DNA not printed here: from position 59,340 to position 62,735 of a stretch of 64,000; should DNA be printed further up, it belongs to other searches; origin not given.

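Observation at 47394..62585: Minor-pilin/PilY1 operon fused to a protease, SpoIID and an efflux pump in one coupled cluster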

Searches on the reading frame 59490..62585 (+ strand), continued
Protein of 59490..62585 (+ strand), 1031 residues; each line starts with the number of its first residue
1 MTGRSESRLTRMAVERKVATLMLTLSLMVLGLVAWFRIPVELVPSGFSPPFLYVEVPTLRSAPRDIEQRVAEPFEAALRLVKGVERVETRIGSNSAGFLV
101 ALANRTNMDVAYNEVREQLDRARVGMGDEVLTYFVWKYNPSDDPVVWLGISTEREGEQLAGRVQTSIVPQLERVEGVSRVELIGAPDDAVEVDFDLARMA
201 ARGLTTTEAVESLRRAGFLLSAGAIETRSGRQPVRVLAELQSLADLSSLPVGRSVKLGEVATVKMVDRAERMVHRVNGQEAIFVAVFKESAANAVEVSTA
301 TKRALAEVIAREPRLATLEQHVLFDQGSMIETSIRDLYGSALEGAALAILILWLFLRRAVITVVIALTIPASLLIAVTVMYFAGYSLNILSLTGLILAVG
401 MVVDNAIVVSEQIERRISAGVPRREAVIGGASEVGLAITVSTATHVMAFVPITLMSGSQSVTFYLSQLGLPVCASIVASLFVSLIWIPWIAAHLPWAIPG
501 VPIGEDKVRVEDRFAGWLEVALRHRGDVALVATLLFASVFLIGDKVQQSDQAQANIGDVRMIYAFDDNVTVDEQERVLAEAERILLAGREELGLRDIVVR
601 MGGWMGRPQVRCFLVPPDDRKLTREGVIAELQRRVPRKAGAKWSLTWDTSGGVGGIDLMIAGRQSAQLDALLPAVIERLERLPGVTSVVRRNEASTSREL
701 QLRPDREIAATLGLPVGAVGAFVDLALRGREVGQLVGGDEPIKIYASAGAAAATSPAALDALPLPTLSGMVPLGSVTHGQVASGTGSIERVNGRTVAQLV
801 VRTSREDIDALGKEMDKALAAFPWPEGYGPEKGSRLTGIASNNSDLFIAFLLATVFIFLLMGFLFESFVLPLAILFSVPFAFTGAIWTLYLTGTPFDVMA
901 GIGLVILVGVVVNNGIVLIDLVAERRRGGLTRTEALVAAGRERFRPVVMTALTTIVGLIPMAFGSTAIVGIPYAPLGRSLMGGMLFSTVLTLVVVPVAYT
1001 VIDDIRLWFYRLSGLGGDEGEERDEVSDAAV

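Call 44: find_homologous_proteins(query=window:59490-62585:+, max_evalue=1e-50)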
Query window:59490-62585:+ (1031 aa): 917 proteins with E <= 1e-50 among 8000 candidates; the best 120 are listed.
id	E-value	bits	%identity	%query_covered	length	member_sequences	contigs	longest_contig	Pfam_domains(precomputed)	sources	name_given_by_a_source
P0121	0.0e+0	2120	96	100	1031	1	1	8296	PF03176.22,PF00873.26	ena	-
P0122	0.0e+0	2117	96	100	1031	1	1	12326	PF03176.22,PF00873.26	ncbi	-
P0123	0.0e+0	2116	96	100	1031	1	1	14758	PF03176.22,PF00873.26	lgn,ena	-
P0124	0.0e+0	2115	96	100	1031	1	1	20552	PF03176.22,PF00873.26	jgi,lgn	-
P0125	0.0e+0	2112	96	100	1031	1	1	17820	PF03176.22,PF00873.26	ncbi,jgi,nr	ncbi:MAG: efflux RND transporter permease subunit [Deltaproteobacteria bacterium]|nr:efflux RND tran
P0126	0.0e+0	2111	96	100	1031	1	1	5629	PF03176.22,PF00873.26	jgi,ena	-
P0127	0.0e+0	2109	95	100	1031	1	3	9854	PF03176.22,PF00873.26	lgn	-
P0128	0.0e+0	2105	95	100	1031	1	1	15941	PF03176.22,PF00873.26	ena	-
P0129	0.0e+0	2101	95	100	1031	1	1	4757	PF03176.22,PF00873.26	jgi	jgi:HAE1 family hydrophobic/amphiphilic exporter-1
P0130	0.0e+0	2098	94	100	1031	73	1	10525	PF03176.22,PF00873.26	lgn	-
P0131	0.0e+0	1970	90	98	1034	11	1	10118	PF03176.22,PF00873.26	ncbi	-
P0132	0.0e+0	1914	87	99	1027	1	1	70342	PF03176.22,PF00873.26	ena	-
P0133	0.0e+0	1481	95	71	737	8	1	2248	PF03176.22,PF02355.23,PF00873.26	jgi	jgi:HAE1 family hydrophobic/amphiphilic exporter-1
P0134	0.0e+0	1320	62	100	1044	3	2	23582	PF03176.22,PF00873.26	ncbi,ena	-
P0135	5.3e-272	924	46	97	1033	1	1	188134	PF03176.22,PF02355.23,PF00873.26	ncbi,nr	ncbi:MAG: efflux RND transporter permease subunit [Myxococcales bacterium]|nr:efflux RND transporter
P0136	1.7e-268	912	44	97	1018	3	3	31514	PF03176.22,PF02355.23,PF00873.26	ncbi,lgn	ncbi:MAG: HAE1 family hydrophobic/amphiphilic exporter-1 [Bradymonadia bacterium]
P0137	2.5e-268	911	45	97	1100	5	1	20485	PF03176.22,PF02355.23,PF00873.26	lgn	-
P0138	9.9e-267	906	46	97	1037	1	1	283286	PF03176.22,PF02355.23,PF00873.26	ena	-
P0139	5.2e-266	904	46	97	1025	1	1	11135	PF03176.22,PF02355.23,PF00873.26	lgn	-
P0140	6.3e-266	903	46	97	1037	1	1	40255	PF03176.22,PF02355.23,PF00873.26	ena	-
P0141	1.5e-264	899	45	97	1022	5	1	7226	PF03176.22,PF02355.23,PF00873.26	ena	-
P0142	3.6e-264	898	47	97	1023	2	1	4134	PF03176.22,PF02355.23,PF00873.26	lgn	-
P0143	2.8e-263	895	45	99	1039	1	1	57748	PF03176.22,PF02355.23,PF00873.26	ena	-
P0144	4.9e-262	891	45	97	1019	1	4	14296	PF03176.22,PF02355.23,PF00873.26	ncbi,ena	-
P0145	1.9e-260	885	45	96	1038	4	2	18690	PF03176.22,PF02355.23,PF00873.26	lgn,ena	-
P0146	2.0e-260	885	46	97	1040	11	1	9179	PF03176.22,PF02355.23,PF00873.26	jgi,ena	-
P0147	1.2e-259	883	46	97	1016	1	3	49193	PF03176.22,PF02355.23,PF00873.26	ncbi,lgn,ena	-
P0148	1.5e-259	882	46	97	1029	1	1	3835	PF03176.22,PF02355.23,PF00873.26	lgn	-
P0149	4.6e-259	881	44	97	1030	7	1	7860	PF03176.22,PF02355.23,PF00873.26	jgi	jgi:hydrophobic/amphiphilic exporter-1 (mainly G- bacteria), HAE1 family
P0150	4.6e-258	877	45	95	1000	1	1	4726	PF03176.22,PF02355.23,PF00873.26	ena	-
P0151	2.1e-257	875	47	96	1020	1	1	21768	PF03176.22,PF02355.23,PF00873.26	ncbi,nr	ncbi:MAG: efflux RND transporter permease subunit [Deltaproteobacteria bacterium]|nr:MAG: efflux RND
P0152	6.8e-257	874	43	97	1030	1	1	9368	PF03176.22,PF02355.23,PF00873.26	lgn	-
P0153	1.7e-255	869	45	96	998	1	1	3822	PF03176.22,PF02355.23,PF00873.26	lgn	-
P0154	2.5e-253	862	45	97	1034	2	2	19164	PF03176.22,PF02355.23,PF00873.26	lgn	-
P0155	1.6e-248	846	45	97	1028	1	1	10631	PF03176.22,PF02355.23,PF00873.26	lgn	-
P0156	1.7e-247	842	44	98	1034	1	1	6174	PF00873.26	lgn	-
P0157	9.7e-247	840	43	98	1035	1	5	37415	PF00873.26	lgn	-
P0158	2.3e-246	839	43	97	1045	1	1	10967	PF02355.23,PF00873.26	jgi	-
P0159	1.5e-245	836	44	97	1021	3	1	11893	PF02355.23,PF00873.26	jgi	jgi:HAE1 family hydrophobic/amphiphilic exporter-1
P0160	2.3e-239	816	42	98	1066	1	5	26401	PF00873.26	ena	-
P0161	2.8e-236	805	43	97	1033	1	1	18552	PF00873.26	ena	-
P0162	5.1e-234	798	43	97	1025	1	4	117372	PF03176.22,PF02355.23,PF00873.26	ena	-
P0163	2.8e-232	792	40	97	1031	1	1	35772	PF00873.26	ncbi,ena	-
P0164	4.5e-232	791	42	97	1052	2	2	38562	PF00873.26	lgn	-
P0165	1.7e-231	789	42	97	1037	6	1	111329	PF00873.26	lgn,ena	-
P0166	3.6e-231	788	42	97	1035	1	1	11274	PF02355.23,PF00873.26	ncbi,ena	-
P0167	8.2e-226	771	43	98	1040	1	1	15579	PF03176.22,PF02355.23,PF00873.26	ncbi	-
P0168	1.1e-220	754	40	97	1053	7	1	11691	PF03176.22,PF02355.23,PF00873.26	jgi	-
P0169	2.1e-212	726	41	97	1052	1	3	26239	PF02355.23,PF00873.26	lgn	-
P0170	2.5e-209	716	39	97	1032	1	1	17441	PF03176.22,PF02355.23,PF00873.26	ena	-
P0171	1.2e-207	711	38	98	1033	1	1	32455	PF02355.23,PF00873.26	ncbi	-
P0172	7.1e-204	698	35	99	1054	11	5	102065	PF03176.22,PF02355.23,PF00873.26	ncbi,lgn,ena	-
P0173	9.6e-203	694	36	98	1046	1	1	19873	PF03176.22,PF02355.23,PF00873.26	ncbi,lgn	-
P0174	4.2e-202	692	39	98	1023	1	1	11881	PF03176.22,PF02355.23,PF00873.26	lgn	-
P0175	1.5e-201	690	38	98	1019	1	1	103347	PF03176.22,PF02355.23,PF00873.26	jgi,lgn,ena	-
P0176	6.9e-197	675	34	98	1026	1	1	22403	PF03176.22,PF02355.23,PF00873.26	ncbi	-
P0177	4.4e-195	669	34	98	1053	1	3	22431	PF03176.22,PF02355.23,PF00873.26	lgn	-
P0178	5.3e-195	669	38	96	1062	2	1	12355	PF03176.22,PF02355.23,PF00873.26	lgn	-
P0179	5.9e-195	669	36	99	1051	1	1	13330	PF03176.22,PF00873.26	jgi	-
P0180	1.3e-194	667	36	98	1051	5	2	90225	PF03176.22,PF00873.26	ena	-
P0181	1.7e-194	667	36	98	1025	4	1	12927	PF03176.22,PF00873.26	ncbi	-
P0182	3.4e-194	666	37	98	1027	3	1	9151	PF03176.22,PF02355.23,PF00873.26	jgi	-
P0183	1.8e-193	664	34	98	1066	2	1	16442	PF03176.22,PF00873.26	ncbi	-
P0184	3.7e-193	663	37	95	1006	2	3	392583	PF03176.22,PF02355.23,PF00873.26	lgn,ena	-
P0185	4.6e-193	662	37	97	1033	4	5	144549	PF03176.22,PF02355.23,PF00873.26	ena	-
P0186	8.4e-193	661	36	98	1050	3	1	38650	PF03176.22,PF00873.26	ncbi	-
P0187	1.8e-192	660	35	98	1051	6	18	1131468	PF03176.22,PF00873.26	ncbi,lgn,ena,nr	ncbi:MAG: efflux RND transporter permease subunit [Deferribacteres bacterium]|nr:efflux RND transpor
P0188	1.9e-192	660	36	98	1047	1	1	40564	PF03176.22,PF00873.26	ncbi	-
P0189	6.1e-192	659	36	97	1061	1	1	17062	PF00873.26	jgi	jgi:HAE1 family hydrophobic/amphiphilic exporter-1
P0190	1.1e-191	658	37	97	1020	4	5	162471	PF03176.22,PF02355.23,PF00873.26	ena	-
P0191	7.5e-191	655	34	97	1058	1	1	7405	PF03176.22,PF00873.26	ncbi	-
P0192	2.1e-190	653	37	96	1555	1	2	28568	PF03176.22,PF02321.24,PF02355.23,PF00873.26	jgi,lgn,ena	-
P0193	2.2e-190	653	34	97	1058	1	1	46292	PF03176.22,PF00873.26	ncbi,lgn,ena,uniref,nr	ncbi:MAG TPA: efflux RND transporter permease subunit [Caldithrix abyssi]|uniref:Efflux RND transpor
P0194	6.8e-190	652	34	97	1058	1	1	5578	PF03176.22,PF00873.26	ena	-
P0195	1.2e-187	644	36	97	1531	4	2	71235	PF03176.22,PF02321.24,PF02355.23,PF00873.26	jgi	-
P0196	1.4e-187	644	38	97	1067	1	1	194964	PF03176.22,PF02355.23,PF00873.26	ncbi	ncbi:MAG: efflux RND transporter permease subunit [Pseudomonadota bacterium]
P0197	6.5e-187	642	35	98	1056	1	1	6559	PF03176.22,PF02355.23,PF00873.26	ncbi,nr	ncbi:MAG: efflux RND transporter permease subunit [bacterium]|nr:efflux RND transporter permease sub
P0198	9.6e-187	641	35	97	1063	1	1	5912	PF02355.23,PF00873.26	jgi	-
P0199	1.2e-186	641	34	96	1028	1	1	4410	PF03176.22,PF02355.23,PF00873.26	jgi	jgi:HAE1 family hydrophobic/amphiphilic exporter-1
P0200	4.2e-186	639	35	98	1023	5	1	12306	PF03176.22,PF00873.26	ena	-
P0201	6.8e-186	639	35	97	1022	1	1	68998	PF03176.22,PF00873.26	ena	-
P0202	3.5e-183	630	36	97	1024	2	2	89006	PF03176.22,PF00873.26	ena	-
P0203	1.4e-181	624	43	77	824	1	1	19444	PF00873.26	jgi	jgi:HAE1 family hydrophobic/amphiphilic exporter-1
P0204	1.1e-178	615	34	96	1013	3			PF03176.22,PF00873.26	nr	nr:efflux RND transporter permease subunit [Candidatus Delongbacteria bacterium]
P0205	3.4e-177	610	33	98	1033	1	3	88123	PF02355.23,PF00873.26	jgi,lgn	jgi:HAE1 family hydrophobic/amphiphilic exporter-1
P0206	7.3e-177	609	33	97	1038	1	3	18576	PF03176.22,PF00873.26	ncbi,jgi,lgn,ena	-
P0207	6.9e-174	599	34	97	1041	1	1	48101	PF03176.22,PF02355.23,PF00873.26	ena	-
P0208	4.9e-168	579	36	97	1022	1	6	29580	PF03176.22,PF02355.23,PF00873.26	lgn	-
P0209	6.3e-166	572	35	97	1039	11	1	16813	PF03176.22,PF02355.23,PF00873.26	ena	-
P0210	2.0e-165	571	34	98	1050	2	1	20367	PF03176.22,PF00873.26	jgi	-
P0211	6.2e-163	563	34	98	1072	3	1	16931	PF03176.22,PF02355.23,PF00873.26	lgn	-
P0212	8.9e-163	562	36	95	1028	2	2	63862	PF03176.22,PF00873.26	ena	-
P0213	1.8e-161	558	33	97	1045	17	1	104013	PF03176.22,PF00873.26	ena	-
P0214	3.9e-153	530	33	96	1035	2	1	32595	PF03176.22,PF02355.23,PF00873.26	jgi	-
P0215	7.1e-153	529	32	97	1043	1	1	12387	PF03176.22,PF00873.26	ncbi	-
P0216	1.3e-150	522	33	97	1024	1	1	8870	PF02355.23,PF00873.26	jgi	-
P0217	1.6e-147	512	32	95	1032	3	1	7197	PF03176.22,PF00873.26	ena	-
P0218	5.7e-145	503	33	98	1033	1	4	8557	PF03176.22,PF02355.23,PF00873.26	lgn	-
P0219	1.6e-144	502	33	97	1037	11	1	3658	PF03176.22,PF02355.23,PF00873.26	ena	-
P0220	2.7e-143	498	33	97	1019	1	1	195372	PF03176.22,PF02355.23,PF00873.26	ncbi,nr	ncbi:MAG: efflux RND transporter permease subunit [Xanthomonadales bacterium]|nr:efflux RND transpor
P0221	2.8e-143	498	32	98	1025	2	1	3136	PF03176.22,PF02355.23,PF00873.26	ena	-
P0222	2.9e-143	497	31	97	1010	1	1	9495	PF03176.22,PF02355.23,PF00873.26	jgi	jgi:HAE1 family hydrophobic/amphiphilic exporter-1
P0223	3.5e-143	497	31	97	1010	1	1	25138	PF03176.22,PF02355.23,PF00873.26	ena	-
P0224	4.8e-143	497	30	98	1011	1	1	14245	PF03176.22,PF02355.23,PF00873.26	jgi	jgi:HAE1 family hydrophobic/amphiphilic exporter-1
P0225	1.3e-142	495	31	97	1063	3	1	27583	PF02355.23,PF00873.26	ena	-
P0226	7.7e-142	493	30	97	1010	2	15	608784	PF03176.22,PF02355.23,PF00873.26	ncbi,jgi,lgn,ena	-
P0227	7.7e-142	493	30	97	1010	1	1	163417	PF03176.22,PF02355.23,PF00873.26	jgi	jgi:HAE1 family hydrophobic/amphiphilic exporter-1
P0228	1.4e-141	492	30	97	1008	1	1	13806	PF03176.22,PF02355.23,PF00873.26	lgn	-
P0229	4.1e-141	490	33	97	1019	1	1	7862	PF03176.22,PF02355.23,PF00873.26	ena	-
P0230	4.7e-141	490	30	97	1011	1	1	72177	PF03176.22,PF02355.23,PF00873.26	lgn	-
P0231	5.4e-141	490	32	97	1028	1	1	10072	PF03176.22,PF02355.23,PF00873.26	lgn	-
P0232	7.5e-141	489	30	97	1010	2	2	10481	PF03176.22,PF02355.23,PF00873.26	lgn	-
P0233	7.7e-141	489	32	97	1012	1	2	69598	PF03176.22,PF02355.23,PF00873.26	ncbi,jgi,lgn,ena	-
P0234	1.7e-140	488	33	98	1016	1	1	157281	PF03176.22,PF02355.23,PF00873.26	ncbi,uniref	ncbi:efflux RND transporter permease subunit [Wenzhouxiangella sp. EGI_FJ10409]|uniref:efflux RND tr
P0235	2.1e-140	488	34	97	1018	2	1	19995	PF03176.22,PF02355.23,PF00873.26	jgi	jgi:hydrophobic/amphiphilic exporter-1 (mainly G- bacteria), HAE1 family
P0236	2.2e-140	488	31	98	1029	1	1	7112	PF03176.22,PF02355.23,PF00873.26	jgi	jgi:hydrophobic/amphiphilic exporter-1 (mainly G- bacteria), HAE1 family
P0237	2.2e-140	488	31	97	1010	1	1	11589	PF03176.22,PF02355.23,PF00873.26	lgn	-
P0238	4.9e-140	487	30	97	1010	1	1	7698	PF03176.22,PF02355.23,PF00873.26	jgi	-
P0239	9.5e-140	486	30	98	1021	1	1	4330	PF03176.22,PF02355.23,PF00873.26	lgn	-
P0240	1.1e-139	486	32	97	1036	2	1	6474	PF03176.22,PF02355.23,PF00873.26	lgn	-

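Call 45: find_encoding_contigs(protein=P0192, flank=8000, max_places=1)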
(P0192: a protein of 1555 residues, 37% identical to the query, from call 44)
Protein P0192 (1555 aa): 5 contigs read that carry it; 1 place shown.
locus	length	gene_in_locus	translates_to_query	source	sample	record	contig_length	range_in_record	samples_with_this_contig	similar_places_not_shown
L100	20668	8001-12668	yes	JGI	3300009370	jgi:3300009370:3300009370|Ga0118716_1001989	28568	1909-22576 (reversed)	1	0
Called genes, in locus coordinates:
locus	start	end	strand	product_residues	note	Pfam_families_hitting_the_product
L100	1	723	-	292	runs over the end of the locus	PF00106:adh_short, PF08659:KR, PF13561:adh_short_C2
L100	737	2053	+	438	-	PF00389:2-Hacid_dh, PF02826:2-Hacid_dh_C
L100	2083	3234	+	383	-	-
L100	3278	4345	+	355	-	PF13672:PP2C_2 (weak)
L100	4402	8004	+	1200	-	PF00873:ACR_tran, PF03176:MMPL (faint), PF02355:SecD_SecF_C (weak), PF00873:ACR_tran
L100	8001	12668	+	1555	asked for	PF00873:ACR_tran, PF02355:SecD_SecF_C (faint), PF03176:MMPL, PF02321:OEP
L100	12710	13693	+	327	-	PF00535:Glycos_transf_2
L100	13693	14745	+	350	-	PF00106:adh_short (weak), PF01073:3Beta_HSD, PF01370:Epimerase, PF02719:Polysacc_synt_2, PF04321:RmlD_sub_bind, PF05368:NmrA (weak), PF16363:GDP_Man_Dehyd, PF13460:NAD_binding_10, +3 more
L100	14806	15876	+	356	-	PF01435:Peptidase_M48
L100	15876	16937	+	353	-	PF03193:RsgA_GTPase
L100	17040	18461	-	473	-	-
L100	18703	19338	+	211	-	PF17837:4PPT_N, PF01648:ACPS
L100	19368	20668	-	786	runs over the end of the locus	PF07884:VKOR, PF01323:DSBA, PF13462:Thioredoxin_4, PF03781:FGE-sulfatase, PF00085:Thioredoxin, PF00578:AhpC-TSA, PF08534:Redoxin, PF13098:Thioredoxin_2, +2 more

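Call 46: find_encoding_contigs(protein=P0187, flank=8000, max_places=1)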
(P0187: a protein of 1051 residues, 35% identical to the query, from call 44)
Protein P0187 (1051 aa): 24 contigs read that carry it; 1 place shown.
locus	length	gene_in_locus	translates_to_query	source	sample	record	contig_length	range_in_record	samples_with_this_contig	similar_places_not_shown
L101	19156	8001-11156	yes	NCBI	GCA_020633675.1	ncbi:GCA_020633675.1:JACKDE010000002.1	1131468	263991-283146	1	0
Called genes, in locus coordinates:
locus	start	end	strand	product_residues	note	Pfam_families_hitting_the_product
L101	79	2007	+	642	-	PF12439:GDE_N, PF06202:GDE_C, PF12899:Glyco_hydro_100 (faint)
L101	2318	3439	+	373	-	PF25917:BSH_RND, PF25919:BSH_CusB, PF25973:BSH_CzcB, PF25984:BSH_YknX (weak), PF25944:Beta-barrel_RND (weak), PF25954:Beta-barrel_RND_2, PF25990:Beta-barrel_YknX (weak), PF25989:YknX_C, +1 more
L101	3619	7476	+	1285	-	PF00873:ACR_tran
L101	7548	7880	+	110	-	PF05635:23S_rRNA_IVP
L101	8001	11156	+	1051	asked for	PF00873:ACR_tran, PF03176:MMPL (faint)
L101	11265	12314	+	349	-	PF01208:URO-D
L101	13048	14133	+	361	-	PF12740:PETase (faint), PF01738:DLH (weak), PF02129:Peptidase_S15, PF12146:Hydrolase_4, PF00561:Abhydrolase_1 (faint), PF12697:Abhydrolase_6 (weak), PF00326:Peptidase_S9, PF08840:BAAT_C (weak)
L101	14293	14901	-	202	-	PF03458:Gly_transporter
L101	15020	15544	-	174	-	PF00023:Ank (faint), PF12796:Ank_2, PF13606:Ank_3 (faint), PF13857:Ank_5, PF13637:Ank_4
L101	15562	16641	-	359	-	PF01757:Acyl_transf_3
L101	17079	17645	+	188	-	PF00027:cNMP_binding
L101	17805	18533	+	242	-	-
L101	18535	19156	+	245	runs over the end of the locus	PF00106:adh_short, PF01370:Epimerase (faint), PF08659:KR, PF13561:adh_short_C2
